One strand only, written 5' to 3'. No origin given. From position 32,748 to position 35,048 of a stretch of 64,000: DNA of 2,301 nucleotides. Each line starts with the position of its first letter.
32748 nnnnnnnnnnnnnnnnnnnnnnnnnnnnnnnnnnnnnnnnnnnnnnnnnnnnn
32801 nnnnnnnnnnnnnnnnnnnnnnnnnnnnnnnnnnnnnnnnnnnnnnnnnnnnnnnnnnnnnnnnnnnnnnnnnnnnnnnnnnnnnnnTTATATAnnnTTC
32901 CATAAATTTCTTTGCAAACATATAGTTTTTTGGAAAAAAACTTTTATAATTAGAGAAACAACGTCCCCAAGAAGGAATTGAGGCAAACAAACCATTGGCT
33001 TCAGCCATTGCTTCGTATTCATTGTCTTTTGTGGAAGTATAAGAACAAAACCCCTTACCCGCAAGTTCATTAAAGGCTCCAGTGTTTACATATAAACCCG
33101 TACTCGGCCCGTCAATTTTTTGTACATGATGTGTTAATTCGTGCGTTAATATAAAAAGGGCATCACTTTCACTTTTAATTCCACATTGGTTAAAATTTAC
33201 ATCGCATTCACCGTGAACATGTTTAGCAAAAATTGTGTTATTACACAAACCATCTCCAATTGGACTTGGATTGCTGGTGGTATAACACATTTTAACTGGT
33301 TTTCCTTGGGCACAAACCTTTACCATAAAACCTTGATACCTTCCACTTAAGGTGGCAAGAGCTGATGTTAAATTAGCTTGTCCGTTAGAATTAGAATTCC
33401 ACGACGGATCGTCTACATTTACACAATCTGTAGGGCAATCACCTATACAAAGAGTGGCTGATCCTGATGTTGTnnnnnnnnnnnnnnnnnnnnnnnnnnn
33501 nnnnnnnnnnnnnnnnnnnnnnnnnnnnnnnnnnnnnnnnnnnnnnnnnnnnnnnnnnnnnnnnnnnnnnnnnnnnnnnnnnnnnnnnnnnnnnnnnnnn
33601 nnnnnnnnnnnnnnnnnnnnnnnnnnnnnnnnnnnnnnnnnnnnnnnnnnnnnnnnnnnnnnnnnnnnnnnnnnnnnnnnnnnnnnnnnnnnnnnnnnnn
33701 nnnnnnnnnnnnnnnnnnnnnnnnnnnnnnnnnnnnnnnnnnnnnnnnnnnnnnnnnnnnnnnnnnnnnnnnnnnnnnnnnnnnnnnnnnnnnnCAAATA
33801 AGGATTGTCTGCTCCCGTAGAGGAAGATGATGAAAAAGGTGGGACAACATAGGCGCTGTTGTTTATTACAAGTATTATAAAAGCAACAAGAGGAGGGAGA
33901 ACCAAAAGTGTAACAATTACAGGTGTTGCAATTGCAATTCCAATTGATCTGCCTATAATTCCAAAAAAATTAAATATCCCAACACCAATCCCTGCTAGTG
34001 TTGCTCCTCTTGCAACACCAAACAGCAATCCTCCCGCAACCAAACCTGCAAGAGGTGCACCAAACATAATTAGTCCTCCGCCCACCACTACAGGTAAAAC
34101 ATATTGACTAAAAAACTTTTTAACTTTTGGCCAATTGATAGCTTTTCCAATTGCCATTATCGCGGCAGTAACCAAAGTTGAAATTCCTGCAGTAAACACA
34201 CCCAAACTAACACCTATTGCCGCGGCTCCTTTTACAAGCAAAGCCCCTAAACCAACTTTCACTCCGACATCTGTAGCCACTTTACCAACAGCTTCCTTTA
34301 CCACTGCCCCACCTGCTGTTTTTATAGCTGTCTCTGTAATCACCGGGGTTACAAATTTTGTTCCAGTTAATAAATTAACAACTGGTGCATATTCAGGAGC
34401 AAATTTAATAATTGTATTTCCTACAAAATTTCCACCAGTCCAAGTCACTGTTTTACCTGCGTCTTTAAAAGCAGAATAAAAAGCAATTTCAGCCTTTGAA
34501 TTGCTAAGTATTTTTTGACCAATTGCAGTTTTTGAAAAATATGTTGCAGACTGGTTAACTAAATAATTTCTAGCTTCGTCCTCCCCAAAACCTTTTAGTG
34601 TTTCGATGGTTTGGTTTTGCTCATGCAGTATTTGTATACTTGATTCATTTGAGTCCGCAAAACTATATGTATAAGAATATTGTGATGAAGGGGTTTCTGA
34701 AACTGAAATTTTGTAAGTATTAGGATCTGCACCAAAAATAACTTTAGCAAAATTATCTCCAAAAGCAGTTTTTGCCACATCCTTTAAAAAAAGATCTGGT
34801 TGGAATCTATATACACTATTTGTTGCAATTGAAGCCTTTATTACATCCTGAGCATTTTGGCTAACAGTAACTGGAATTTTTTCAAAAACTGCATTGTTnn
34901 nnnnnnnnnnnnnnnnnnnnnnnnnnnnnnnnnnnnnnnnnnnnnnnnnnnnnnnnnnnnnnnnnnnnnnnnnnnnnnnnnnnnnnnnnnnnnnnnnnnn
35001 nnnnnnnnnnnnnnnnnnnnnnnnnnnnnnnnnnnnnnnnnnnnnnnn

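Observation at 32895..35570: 891-aa chimeric membrane protein: coiled-coil N-terminus, Gly-rich TM core and extracellular Cys-rich HExxH region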

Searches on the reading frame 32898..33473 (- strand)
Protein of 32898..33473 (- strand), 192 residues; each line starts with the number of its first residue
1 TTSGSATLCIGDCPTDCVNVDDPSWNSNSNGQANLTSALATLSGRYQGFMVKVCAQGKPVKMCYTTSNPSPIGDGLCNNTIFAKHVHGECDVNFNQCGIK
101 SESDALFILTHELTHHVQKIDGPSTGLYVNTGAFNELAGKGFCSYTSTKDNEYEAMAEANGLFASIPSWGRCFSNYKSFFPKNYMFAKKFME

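Call 17: search_protein_representatives(alignment_id=A2)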
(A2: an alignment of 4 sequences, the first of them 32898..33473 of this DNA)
Query: 4 sequences, 186 profile positions. Proteins with E-value up to 0.001 (for the whole library): 258; up to 1e-10: 166; up to 1e-30: 69. The best 150 are listed.
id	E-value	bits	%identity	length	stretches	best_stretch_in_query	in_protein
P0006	6.2e-87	306.6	-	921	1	1-186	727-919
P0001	1.7e-86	305.1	-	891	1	1-186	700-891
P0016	7.1e-73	260.7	-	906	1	1-186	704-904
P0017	5.0e-71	254.7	-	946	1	1-186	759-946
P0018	1.0e-70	253.7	-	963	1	1-186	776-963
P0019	2.0e-70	252.7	-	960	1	1-186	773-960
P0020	8.3e-69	247.5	-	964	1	2-186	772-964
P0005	1.1e-68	247.0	-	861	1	2-186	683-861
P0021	1.5e-68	246.6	-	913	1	1-186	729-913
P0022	1.1e-67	243.8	-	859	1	1-186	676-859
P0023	1.1e-66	240.6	-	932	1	2-186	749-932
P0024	2.0e-66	239.7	-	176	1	10-186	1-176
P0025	2.7e-66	239.3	-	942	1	1-186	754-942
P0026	5.3e-63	228.5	-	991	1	1-185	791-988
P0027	1.1e-62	227.6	-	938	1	1-186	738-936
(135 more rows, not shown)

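Call 40: search_solved_structures(query=A6, max_evalue=10, show_alignments=2)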
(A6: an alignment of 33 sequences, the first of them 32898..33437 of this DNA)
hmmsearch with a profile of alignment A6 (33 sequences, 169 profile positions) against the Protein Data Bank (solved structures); distinct sequences matched with E-value up to 10: 16.
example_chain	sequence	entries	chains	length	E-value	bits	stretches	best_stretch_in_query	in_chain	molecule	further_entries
2n6j_A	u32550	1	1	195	0.0014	21.9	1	80-166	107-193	Zinc metalloprotease Zmp1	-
5n12_A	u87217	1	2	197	0.0014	21.9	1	80-166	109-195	Pro-Pro endopeptidase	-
5a0p_A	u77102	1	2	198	0.0014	21.9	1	80-166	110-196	ZINC METALLOPROTEASE ZMP1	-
6r5a_A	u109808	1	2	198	0.0014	21.9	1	80-166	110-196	Pro-Pro endopeptidase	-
6r52_A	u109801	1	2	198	0.0014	21.9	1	80-166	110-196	Pro-Pro endopeptidase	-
6r53_A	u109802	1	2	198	0.0014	21.9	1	80-166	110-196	Pro-Pro endopeptidase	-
6r55_A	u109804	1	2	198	0.0017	21.6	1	80-166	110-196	Pro-Pro endopeptidase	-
6r56_A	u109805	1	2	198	0.0017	21.6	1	80-166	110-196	Pro-Pro endopeptidase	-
6r54_A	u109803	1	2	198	0.0022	21.2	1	80-166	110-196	Pro-Pro endopeptidase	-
2l0r_A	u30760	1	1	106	0.055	16.7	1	89-167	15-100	Lethal factor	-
6fpc_A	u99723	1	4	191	0.061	16.5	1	83-166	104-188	PRO-PRO endopeptidase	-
1pw3_A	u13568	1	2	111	0.92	12.7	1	22-87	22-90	immunoglobulin lambda chain variable region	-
8yz6_D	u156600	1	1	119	1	12.5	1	24-92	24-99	Fab heavy chain of JH-8B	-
1cd0_A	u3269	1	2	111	1.1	12.5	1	22-87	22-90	PROTEIN (JTO, A VARIABLE DOMAIN FROM LAMBDA-6 TYPE IMMUNOGLOBULIN LIGHT CHAIN)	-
8yz5_G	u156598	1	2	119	1.2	12.3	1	24-89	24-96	Fab heavy chain of JE-5C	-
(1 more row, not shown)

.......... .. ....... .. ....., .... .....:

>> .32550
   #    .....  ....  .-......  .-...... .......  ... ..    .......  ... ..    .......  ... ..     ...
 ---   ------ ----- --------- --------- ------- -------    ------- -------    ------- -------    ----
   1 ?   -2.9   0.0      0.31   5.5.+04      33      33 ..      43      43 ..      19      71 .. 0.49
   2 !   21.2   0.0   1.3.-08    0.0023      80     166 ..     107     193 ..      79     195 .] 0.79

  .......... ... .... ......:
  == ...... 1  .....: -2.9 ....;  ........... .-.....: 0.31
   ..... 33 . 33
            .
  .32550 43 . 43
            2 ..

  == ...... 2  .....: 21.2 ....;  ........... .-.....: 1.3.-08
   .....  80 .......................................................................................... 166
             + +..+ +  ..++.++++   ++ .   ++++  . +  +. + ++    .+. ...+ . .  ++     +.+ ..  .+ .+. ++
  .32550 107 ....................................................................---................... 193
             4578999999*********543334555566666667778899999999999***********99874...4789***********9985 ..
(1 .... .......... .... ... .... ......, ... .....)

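Call 44: predict_structure(alignment_id=A6)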
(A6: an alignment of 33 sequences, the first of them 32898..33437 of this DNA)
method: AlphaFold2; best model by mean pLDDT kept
length: 180 residues; sequences in the alignment: 33
mean_pLDDT: 90.5   pTM: 0.90
mean pLDDT of the five models: 90.5, 90.4, 89.8, 87.9, 87.7
residues with pLDDT >= 90: 130; 70-90: 36; 50-70: 9; < 50: 5
segments of 3 or more residues with pLDDT < 50: 56-58
pLDDT, mean of each block of 10 residues (from residue 1): 86 90 97 97 94 63 66 89 88 97 95 97 93 94 98 92 93 98
secondary structure, 60 per line:
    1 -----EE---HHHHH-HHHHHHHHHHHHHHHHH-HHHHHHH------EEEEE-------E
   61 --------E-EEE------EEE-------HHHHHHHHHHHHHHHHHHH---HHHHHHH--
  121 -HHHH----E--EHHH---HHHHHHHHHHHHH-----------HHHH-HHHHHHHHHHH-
elements in order: H11-15 H17-33 H35-41 E48-52 E71-73 E80-82 H90-108 H112-118 H122-125 H140-152 H164-167 H169-179

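Call 47: fold_search(model_id=the predicted structure, library=pdb)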
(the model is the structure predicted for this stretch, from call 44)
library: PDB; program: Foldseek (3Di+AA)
matches with E <= 10: 70; with E <= 0.001: 0
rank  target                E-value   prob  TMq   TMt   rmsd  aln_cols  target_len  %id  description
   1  5n12_B                2.3e-02  1.00  0.61  0.58   5.7       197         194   13  Crystal structure of TCE treated rPPEP-1 (released 2018-05-30)
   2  6r5b_B                2.5e-02  1.00  0.61  0.58   5.6       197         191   11  Crystal structure of PPEP-1(W103H/E143A/Y178F) in complex with substrate peptide Ac-EVNPPVP-CONH2 (released 2019-06-12)
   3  6r55_A                2.8e-02  1.00  0.62  0.58   5.4       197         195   14  Crystal structure of PPEP-1(E184K) (released 2019-06-12)
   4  6r5b_A                3.1e-02  1.00  0.61  0.57   5.7       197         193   13  Crystal structure of PPEP-1(W103H/E143A/Y178F) in complex with substrate peptide Ac-EVNPPVP-CONH2 (released 2019-06-12)
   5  6r4w_A                3.2e-02  1.00  0.61  0.57   5.6       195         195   14  Crystal structure of apo PPEP-1(E143A/Y178F) in complex with substrate peptide Ac-EVNAPVP-CONH2 (released 2019-06-12)
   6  5a0x_B                3.2e-02  1.00  0.59  0.56   5.7       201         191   10  Substrate peptide-bound structure of metalloprotease Zmp1 variant E143AY178F from Clostridium difficile (released 2015-08-05)
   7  6r52_B                3.6e-02  1.00  0.62  0.58   5.5       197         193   15  Crystal structure of PPEP-1(K101A) (released 2019-06-12)
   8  6r56_A                3.8e-02  1.00  0.61  0.57   5.6       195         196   14  Crystal structure of PPEP-1(K101E/E184K) (released 2019-06-12)
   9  6r5c_B                3.8e-02  1.00  0.60  0.57   5.7       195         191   12  Crystal structure of PPEP-1(W103F/E143A/Y178F) in complex with substrate peptide Ac-EVNPPVP-CONH2 (released 2019-06-12)
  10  5a0x_A                4.0e-02  1.00  0.61  0.57   5.6       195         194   14  Substrate peptide-bound structure of metalloprotease Zmp1 variant E143AY178F from Clostridium difficile (released 2015-08-05)
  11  5a0p_A                4.0e-02  1.00  0.61  0.57   5.4       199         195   12  Apo-structure of metalloprotease Zmp1 from Clostridium difficile (released 2015-08-05)
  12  5n12_A                4.0e-02  1.00  0.61  0.57   5.4       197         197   13  Crystal structure of TCE treated rPPEP-1 (released 2018-05-30)
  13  6r52_A                4.0e-02  1.00  0.59  0.56   5.6       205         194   13  Crystal structure of PPEP-1(K101A) (released 2019-06-12)
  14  6r56_B                4.2e-02  1.00  0.61  0.58   5.6       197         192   14  Crystal structure of PPEP-1(K101E/E184K) (released 2019-06-12)
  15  6r5a_A                4.2e-02  1.00  0.58  0.55   5.7       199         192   12  Crystal structure of PPEP-1(W103F) (released 2019-06-12)
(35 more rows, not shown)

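Call 74: fold_search(model_id=the predicted structure, library=viral)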
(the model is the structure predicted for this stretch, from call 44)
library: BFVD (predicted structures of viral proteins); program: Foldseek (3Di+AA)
matches with E <= 10: 103; with E <= 0.001: 0
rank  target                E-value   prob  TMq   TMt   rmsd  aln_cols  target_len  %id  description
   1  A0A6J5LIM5            5.7e-02  0.77  0.33  0.31   8.8       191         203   12  Uncharacterized protein [uncultured Caudovirales phage]
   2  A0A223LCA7            7.0e-02  0.93  0.43  0.38   8.8       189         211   13  IrrE N-terminal-like domain-containing protein [Bacillus phage PBS1]
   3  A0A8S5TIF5            8.1e-02  0.99  0.55  0.24   5.7       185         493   16  Minor capsid component [Myoviridae sp. ct9dX1]
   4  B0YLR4                1.6e-01  0.82  0.40  0.37   9.4       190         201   13  Mp-nase-like protein [Glossina hytrovirus (isolate Glossina pallidipes/Ethiopia/Seibersdorf/-)]
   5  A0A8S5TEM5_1          1.6e-01  0.57  0.31  0.06  12.4       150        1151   17  Large polyvalent protein associated domain 38 [Siphoviridae sp. ct1yA16]
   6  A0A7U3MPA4            1.6e-01  0.47  0.35  0.21  16.5       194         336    8  (no name in the UniProt tables at hand)
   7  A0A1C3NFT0            2.3e-01  0.23  0.28  0.17  14.8       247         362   11  (no name in the UniProt tables at hand)
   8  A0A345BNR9            2.4e-01  0.51  0.36  0.33  16.0       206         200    9  (no name in the UniProt tables at hand)
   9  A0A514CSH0            2.8e-01  0.30  0.33  0.21  16.5       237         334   10  Uncharacterized protein [Achromobacter phage Motura]
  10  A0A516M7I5            3.0e-01  0.77  0.48  0.40   6.5       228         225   11  (no name in the UniProt tables at hand)
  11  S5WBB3                3.6e-01  0.35  0.33  0.19  15.1       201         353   13  Putative peptidase [Pseudomonas phage PaBG]
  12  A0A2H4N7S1            3.8e-01  0.60  0.38  0.48   9.4       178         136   12  (no name in the UniProt tables at hand)
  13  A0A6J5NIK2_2          4.0e-01  0.77  0.48  0.09   9.4       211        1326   13  Uncharacterized protein [uncultured Caudovirales phage]
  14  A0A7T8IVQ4            4.2e-01  0.25  0.34  0.22  16.8       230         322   11  Putative endopeptidase family M34 [Erwinia phage pEa_SNUABM_5]
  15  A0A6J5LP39            4.9e-01  0.63  0.29  0.33   5.7       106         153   12  SprT-like [uncultured Caudovirales phage]
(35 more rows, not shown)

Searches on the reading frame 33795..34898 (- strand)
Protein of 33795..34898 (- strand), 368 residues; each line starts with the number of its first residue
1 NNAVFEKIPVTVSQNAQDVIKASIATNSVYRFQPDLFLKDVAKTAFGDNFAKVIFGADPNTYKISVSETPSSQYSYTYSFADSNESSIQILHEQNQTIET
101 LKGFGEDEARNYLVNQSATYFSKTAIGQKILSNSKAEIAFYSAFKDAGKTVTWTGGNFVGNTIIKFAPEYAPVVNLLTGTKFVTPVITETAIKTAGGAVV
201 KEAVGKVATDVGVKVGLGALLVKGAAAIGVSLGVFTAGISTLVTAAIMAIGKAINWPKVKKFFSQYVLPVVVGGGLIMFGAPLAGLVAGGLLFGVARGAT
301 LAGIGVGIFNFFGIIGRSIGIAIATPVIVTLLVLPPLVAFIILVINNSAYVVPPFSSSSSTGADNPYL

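Call 15: find_homologous_proteins(query=A3, max_evalue=0.001)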
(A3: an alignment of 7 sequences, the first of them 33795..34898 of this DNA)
Query A3 (7 sequences) (368 aa, profile of the alignment): 5 proteins with E <= 0.001 among 8000 candidates.
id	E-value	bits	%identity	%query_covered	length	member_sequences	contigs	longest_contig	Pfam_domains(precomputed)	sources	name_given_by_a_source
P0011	4.8e-51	192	48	33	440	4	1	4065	PF01510.31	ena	-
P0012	1.0e-47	181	48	28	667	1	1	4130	-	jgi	jgi:hypothetical protein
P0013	7.0e-26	109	60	31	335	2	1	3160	-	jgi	jgi:hypothetical protein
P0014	1.8e-23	101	53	39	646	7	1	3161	-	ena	-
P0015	1.8e-10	59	97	10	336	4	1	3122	-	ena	-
